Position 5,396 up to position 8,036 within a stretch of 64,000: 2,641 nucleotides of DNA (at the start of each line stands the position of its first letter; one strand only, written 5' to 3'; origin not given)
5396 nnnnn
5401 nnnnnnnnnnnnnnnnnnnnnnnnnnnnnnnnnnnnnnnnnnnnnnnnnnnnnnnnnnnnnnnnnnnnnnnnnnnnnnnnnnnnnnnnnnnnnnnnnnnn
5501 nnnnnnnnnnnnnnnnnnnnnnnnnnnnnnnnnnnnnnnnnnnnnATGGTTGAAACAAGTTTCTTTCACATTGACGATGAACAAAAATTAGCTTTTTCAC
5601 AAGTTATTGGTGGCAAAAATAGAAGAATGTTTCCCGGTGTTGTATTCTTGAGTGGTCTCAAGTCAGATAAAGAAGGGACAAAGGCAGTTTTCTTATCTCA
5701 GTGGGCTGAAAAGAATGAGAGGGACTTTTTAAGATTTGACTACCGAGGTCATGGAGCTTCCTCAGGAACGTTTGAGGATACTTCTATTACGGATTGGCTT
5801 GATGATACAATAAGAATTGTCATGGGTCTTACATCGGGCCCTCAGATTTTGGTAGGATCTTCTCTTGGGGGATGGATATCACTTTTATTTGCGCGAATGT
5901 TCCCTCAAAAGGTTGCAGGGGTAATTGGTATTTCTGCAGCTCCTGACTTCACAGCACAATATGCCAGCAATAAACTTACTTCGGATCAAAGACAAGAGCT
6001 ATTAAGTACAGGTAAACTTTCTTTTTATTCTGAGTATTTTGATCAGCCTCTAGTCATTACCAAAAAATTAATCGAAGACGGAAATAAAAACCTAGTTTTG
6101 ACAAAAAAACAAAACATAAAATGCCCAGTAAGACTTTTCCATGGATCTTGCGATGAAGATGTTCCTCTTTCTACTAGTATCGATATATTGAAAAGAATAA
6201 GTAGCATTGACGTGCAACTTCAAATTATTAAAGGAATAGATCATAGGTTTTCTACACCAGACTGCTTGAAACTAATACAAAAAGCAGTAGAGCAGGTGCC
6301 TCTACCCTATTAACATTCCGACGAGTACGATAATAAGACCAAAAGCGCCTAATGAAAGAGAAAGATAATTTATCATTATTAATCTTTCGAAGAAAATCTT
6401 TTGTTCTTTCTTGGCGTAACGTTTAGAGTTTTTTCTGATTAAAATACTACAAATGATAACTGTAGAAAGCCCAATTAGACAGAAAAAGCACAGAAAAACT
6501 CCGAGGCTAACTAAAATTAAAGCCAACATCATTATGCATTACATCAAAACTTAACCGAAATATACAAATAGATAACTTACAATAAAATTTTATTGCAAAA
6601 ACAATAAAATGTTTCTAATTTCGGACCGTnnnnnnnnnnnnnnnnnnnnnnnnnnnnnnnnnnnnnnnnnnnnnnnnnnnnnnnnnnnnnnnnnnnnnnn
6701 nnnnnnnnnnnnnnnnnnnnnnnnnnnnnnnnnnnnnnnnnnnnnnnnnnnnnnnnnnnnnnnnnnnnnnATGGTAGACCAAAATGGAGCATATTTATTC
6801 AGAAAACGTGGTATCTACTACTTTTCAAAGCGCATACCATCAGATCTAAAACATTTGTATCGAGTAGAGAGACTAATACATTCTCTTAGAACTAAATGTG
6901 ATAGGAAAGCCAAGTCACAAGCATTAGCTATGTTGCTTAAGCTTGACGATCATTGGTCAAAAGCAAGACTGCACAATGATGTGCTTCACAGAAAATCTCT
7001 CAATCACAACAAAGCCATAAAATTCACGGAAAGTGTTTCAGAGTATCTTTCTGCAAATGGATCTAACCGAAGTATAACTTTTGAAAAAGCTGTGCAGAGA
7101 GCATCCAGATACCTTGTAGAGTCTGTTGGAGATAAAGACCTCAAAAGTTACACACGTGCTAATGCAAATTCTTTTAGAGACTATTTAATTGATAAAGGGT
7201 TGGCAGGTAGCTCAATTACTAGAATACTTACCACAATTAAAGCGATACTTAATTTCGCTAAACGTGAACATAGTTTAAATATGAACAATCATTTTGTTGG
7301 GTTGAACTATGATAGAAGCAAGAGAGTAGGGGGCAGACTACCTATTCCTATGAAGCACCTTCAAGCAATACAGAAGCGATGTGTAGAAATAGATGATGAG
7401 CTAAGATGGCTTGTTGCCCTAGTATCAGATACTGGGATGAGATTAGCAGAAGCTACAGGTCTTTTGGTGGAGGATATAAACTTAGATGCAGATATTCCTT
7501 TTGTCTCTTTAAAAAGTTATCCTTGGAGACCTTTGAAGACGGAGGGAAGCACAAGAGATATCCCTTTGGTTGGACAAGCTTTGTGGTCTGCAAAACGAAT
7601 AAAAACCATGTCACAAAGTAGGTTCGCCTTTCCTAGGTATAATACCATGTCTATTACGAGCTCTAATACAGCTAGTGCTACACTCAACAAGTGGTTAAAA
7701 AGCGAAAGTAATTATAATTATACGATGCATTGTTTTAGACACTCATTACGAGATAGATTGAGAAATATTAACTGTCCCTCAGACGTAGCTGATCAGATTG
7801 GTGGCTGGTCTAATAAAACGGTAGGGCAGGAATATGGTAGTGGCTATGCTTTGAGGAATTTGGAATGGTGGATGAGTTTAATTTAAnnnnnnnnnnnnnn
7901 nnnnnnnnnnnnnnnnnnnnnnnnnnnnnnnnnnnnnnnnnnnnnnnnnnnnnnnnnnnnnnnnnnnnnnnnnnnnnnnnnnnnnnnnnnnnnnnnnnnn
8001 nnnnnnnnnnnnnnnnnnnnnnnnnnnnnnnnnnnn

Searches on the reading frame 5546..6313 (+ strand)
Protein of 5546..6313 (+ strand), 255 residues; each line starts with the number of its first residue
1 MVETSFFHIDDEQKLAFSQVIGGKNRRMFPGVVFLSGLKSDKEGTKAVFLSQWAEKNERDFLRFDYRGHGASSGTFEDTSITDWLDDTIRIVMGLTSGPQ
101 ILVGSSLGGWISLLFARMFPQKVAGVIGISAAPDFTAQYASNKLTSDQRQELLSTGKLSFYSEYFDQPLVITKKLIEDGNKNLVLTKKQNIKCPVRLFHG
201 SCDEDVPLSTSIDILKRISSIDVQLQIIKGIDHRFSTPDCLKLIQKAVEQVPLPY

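Call 14: search_protein_families(library=pfam, proteins=[window:5546-6313:+])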
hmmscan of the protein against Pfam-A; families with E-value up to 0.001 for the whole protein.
window:5546-6313:+ (255 aa): 5 families
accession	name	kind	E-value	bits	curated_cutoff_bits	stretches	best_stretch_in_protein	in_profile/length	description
PF12146.15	Hydrolase_4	-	1e-15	58.1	27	2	51-139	24-117/239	Serine aminopeptidase, S33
PF00561.26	Abhydrolase_1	-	4.4e-10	40.1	25.8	1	55-138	24-114/245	alpha/beta hydrolase fold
PF12697.13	Abhydrolase_6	-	2.9e-08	35.1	26.3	1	51-137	18-100/217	Alpha/beta hydrolase family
PF02230.22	Abhydrolase_2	-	5.2e-05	23.6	23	0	94-145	101-152/217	Phospholipase/Carboxylesterase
PF11144.14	DUF2920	-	7.9e-05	22.4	24.7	1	87-139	175-227/400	Protein of unknown function (DUF2920)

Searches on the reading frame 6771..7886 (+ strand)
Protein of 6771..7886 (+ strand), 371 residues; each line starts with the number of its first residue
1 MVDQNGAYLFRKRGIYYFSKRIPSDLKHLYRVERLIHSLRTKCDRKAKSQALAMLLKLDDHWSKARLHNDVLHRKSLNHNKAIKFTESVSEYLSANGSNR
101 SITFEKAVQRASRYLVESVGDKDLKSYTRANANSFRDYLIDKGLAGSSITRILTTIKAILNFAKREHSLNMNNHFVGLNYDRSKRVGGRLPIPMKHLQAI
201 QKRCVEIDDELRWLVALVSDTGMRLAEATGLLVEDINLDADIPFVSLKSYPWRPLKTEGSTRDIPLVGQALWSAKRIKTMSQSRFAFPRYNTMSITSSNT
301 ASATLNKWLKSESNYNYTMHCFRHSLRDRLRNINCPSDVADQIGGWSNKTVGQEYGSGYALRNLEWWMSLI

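Call 10: search_protein_families(library=pfam, proteins=[window:6771-7886:+])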
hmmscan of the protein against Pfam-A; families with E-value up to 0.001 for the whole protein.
window:6771-7886:+ (371 aa): 4 families
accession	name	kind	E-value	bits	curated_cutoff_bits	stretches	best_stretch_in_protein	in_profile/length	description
PF20172.3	DUF6538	-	6.7e-16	58.2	27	1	8-66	1-59/60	Domain of unknown function (DUF6538)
PF00589.27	Phage_integrase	-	1.4e-13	51.4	27.1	1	207-355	20-165/172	Phage integrase family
PF13102.12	Phage_int_SAM_5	-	2.9e-05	24.8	22.3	1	85-173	2-92/98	Phage integrase SAM-like domain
PF02899.23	Phage_int_SAM_1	-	0.00052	20.7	22.3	0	103-167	21-83/83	Phage integrase, N-terminal SAM-like domain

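Call 12: find_encoding_contigs(protein=window:6771-7886:+, flank=10000, max_places=6)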
Protein window:6771-7886:+ (371 aa): no gene with exactly this product is on record in the collection.
